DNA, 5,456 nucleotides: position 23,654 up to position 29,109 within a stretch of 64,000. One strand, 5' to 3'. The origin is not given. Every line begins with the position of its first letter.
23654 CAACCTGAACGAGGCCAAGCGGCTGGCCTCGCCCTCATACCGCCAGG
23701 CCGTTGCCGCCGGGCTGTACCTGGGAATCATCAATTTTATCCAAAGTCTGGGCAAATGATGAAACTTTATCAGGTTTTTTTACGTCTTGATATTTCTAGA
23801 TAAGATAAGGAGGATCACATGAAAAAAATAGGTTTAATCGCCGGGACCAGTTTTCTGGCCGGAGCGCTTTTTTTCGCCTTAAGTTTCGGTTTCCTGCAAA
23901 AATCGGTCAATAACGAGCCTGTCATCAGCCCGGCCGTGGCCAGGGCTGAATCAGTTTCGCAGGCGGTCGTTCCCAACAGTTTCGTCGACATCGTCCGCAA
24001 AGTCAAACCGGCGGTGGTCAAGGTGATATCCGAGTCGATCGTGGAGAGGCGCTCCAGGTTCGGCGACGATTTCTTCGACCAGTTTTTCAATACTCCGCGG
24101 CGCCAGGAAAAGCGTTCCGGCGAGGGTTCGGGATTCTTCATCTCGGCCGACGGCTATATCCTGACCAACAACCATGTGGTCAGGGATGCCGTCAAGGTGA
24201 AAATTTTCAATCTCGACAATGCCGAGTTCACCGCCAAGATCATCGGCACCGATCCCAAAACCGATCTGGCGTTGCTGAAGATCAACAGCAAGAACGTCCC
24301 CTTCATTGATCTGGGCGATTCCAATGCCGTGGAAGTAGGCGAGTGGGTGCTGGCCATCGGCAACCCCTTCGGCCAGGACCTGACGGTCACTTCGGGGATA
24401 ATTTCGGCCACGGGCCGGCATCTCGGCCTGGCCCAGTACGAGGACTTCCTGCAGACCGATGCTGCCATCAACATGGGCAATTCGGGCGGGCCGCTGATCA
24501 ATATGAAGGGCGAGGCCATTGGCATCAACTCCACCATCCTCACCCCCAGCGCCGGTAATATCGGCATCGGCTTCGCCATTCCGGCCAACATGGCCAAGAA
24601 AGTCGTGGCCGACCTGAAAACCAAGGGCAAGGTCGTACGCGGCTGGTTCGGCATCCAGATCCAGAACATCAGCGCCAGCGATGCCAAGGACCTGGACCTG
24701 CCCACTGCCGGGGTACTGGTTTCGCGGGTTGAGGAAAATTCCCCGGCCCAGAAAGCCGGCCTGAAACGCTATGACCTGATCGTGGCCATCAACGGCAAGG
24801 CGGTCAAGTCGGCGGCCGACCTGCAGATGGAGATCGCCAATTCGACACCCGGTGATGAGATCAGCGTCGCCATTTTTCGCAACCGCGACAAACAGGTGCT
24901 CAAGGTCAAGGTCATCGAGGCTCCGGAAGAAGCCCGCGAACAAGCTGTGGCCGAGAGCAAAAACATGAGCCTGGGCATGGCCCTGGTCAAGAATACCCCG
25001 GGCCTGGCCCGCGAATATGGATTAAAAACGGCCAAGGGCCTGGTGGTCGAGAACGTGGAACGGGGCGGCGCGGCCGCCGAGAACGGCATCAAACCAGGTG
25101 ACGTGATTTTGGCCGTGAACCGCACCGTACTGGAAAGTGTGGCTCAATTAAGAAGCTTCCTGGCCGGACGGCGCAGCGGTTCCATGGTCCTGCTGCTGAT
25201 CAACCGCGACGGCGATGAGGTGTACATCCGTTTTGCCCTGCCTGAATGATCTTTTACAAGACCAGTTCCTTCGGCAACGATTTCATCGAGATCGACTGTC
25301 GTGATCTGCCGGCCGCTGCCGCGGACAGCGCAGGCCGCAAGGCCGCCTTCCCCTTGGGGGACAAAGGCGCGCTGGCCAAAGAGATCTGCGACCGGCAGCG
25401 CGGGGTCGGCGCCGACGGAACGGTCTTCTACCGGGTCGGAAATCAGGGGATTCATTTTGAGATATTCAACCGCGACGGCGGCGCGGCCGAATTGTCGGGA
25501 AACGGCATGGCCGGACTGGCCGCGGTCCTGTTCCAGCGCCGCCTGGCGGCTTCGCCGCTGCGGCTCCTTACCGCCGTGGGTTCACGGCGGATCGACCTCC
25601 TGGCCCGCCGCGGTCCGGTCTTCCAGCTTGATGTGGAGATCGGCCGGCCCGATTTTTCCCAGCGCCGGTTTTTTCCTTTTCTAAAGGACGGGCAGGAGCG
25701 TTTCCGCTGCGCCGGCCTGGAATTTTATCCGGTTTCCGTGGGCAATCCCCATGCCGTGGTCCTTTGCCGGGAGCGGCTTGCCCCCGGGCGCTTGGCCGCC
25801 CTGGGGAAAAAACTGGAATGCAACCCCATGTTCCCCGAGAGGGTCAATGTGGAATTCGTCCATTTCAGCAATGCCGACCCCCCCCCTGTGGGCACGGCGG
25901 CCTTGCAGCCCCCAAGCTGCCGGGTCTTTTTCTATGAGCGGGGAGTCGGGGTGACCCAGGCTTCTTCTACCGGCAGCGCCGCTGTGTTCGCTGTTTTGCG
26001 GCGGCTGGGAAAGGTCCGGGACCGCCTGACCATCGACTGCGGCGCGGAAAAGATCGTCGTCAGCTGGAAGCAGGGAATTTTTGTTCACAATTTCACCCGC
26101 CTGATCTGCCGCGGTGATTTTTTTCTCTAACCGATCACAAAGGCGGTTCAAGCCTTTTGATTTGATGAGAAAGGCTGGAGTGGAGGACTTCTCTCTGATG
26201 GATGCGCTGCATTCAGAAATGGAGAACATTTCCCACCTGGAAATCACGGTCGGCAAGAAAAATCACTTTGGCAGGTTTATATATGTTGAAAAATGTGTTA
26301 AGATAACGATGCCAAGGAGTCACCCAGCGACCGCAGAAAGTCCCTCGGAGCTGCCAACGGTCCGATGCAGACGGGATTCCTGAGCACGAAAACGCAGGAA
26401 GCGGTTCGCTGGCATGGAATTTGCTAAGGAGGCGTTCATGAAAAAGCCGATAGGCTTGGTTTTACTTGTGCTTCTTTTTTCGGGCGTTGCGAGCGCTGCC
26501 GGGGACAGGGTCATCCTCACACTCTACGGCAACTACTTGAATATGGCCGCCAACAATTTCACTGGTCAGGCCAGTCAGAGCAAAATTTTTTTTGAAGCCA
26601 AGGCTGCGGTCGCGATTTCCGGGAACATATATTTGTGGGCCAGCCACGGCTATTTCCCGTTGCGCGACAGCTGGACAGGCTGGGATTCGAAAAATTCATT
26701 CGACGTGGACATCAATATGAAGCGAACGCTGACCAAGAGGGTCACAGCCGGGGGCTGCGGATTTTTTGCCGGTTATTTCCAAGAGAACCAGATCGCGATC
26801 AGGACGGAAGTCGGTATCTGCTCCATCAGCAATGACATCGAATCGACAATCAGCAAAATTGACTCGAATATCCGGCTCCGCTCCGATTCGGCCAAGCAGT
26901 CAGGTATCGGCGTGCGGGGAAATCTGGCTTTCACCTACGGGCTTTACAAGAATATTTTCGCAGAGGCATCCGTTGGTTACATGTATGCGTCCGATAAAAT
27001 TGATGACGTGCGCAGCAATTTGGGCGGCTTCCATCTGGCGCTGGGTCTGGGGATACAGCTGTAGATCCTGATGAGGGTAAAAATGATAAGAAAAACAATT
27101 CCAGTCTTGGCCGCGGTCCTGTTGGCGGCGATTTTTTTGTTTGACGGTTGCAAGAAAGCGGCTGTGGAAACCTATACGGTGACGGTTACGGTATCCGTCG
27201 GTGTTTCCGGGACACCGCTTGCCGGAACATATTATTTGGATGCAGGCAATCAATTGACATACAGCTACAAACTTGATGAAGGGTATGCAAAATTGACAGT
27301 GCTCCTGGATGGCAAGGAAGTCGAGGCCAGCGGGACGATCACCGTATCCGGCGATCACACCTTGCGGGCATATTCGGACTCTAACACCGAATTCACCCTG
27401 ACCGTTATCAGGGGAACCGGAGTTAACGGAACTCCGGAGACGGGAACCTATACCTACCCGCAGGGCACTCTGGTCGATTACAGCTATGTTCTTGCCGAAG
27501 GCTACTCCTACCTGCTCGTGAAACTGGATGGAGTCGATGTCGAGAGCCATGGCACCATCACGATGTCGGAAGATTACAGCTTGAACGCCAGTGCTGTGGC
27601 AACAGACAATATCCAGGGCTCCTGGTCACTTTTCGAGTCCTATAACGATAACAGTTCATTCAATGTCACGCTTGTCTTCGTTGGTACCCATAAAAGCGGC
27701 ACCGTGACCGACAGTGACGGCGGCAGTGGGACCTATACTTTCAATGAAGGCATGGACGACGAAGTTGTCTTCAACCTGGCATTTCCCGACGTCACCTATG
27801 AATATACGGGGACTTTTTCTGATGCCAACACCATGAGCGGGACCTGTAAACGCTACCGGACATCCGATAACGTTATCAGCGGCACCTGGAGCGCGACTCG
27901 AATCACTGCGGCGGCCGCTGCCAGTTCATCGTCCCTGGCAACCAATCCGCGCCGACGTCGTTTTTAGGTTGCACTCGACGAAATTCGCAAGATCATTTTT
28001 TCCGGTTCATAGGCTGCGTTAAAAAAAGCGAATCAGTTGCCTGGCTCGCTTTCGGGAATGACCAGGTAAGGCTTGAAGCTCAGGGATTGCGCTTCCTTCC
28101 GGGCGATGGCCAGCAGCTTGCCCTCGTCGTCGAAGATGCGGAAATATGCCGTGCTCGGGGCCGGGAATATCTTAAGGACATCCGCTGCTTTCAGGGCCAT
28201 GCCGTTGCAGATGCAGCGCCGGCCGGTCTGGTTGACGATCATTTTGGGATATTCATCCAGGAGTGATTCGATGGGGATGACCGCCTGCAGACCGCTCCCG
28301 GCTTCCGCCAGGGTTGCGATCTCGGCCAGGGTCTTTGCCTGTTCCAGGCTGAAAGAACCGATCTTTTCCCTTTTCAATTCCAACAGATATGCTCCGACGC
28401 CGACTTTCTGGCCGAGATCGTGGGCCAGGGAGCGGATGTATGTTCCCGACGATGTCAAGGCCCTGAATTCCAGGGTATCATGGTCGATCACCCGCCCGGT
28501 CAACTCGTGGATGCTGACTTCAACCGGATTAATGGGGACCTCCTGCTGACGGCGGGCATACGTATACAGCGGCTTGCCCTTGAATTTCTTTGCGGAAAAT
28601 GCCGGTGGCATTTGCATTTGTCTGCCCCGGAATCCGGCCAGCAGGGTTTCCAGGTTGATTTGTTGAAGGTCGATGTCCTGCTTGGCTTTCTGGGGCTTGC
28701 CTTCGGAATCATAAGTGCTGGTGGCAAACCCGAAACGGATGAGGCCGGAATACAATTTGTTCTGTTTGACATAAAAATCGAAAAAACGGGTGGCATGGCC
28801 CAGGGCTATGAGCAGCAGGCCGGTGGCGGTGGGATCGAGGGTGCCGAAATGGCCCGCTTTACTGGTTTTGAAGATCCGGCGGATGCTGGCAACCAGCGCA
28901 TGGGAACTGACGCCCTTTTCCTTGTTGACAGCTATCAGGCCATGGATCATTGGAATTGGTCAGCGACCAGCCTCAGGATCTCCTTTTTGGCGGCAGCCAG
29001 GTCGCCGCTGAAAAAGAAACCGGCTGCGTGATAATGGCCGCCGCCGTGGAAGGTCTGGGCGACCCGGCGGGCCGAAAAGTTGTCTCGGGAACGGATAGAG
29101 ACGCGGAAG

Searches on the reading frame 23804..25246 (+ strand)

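Call 54: search_protein_families(library=pfam, proteins=[window:23804-25246:+], max_evalue=0.00001)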
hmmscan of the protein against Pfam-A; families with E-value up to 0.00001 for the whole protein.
window:23804-25246:+ (481 aa): 8 families
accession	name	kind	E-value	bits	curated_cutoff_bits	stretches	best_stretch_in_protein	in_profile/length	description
PF13365.12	Trypsin_2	-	1.1e-35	124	27.6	1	108-241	1-144/144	Trypsin-like peptidase domain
PF13180.12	PDZ_2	-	2.8e-30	104.8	27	2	283-370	4-80/80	PDZ domain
PF00595.29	PDZ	-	1.5e-25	89.8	23.2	2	386-466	8-80/81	PDZ domain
PF00089.32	Trypsin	-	3.7e-23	82.9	20.6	1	109-267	28-219/220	Trypsin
PF17820.7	PDZ_6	-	9.6e-22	76.9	27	2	306-355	2-50/54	PDZ domain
PF14685.13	PDZ_Tricorn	-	5.8e-07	29.9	25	0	422-472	31-83/88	Tricorn protease PDZ domain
PF04495.20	GRASP55_65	-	2e-06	28.6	27.7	0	302-370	43-111/138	GRASP55/65 PDZ-like domain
PF10459.15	Peptidase_S46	-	7.3e-06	25.4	22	0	106-131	47-72/698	Peptidase S46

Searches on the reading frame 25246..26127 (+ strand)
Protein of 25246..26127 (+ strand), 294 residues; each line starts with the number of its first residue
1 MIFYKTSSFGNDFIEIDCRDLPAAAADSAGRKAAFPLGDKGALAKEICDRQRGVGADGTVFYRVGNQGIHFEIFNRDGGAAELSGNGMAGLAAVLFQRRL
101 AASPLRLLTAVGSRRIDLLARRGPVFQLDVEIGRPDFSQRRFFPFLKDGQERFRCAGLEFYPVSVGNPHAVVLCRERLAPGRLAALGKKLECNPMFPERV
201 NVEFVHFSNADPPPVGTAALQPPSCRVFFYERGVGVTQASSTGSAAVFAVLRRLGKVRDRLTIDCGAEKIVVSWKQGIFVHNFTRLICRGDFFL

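Call 54: search_protein_families(library=pfam, proteins=[window:25246-26127:+], max_evalue=0.00001)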
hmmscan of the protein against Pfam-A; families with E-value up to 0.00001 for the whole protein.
window:25246-26127:+ (294 aa): 1 family
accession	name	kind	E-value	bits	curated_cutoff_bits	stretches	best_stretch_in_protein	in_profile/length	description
PF01678.24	DAP_epimerase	-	4.7e-28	98.1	34.7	2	163-276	3-106/121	Diaminopimelate epimerase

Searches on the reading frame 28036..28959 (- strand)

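Call 54: search_protein_families(library=pfam, proteins=[window:28036-28959:-], max_evalue=0.00001)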
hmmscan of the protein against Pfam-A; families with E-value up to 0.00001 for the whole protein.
window:28036-28959:- (308 aa): 2 families
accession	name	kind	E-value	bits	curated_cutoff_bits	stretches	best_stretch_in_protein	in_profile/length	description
PF01509.24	TruB_N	-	8.9e-45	153.2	27.3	1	27-175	1-149/149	TruB family pseudouridylate synthase (N terminal domain)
PF16198.10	TruB_C_2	-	4.1e-09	36.9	29.3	1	176-234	1-65/66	tRNA pseudouridylate synthase B C-terminal domain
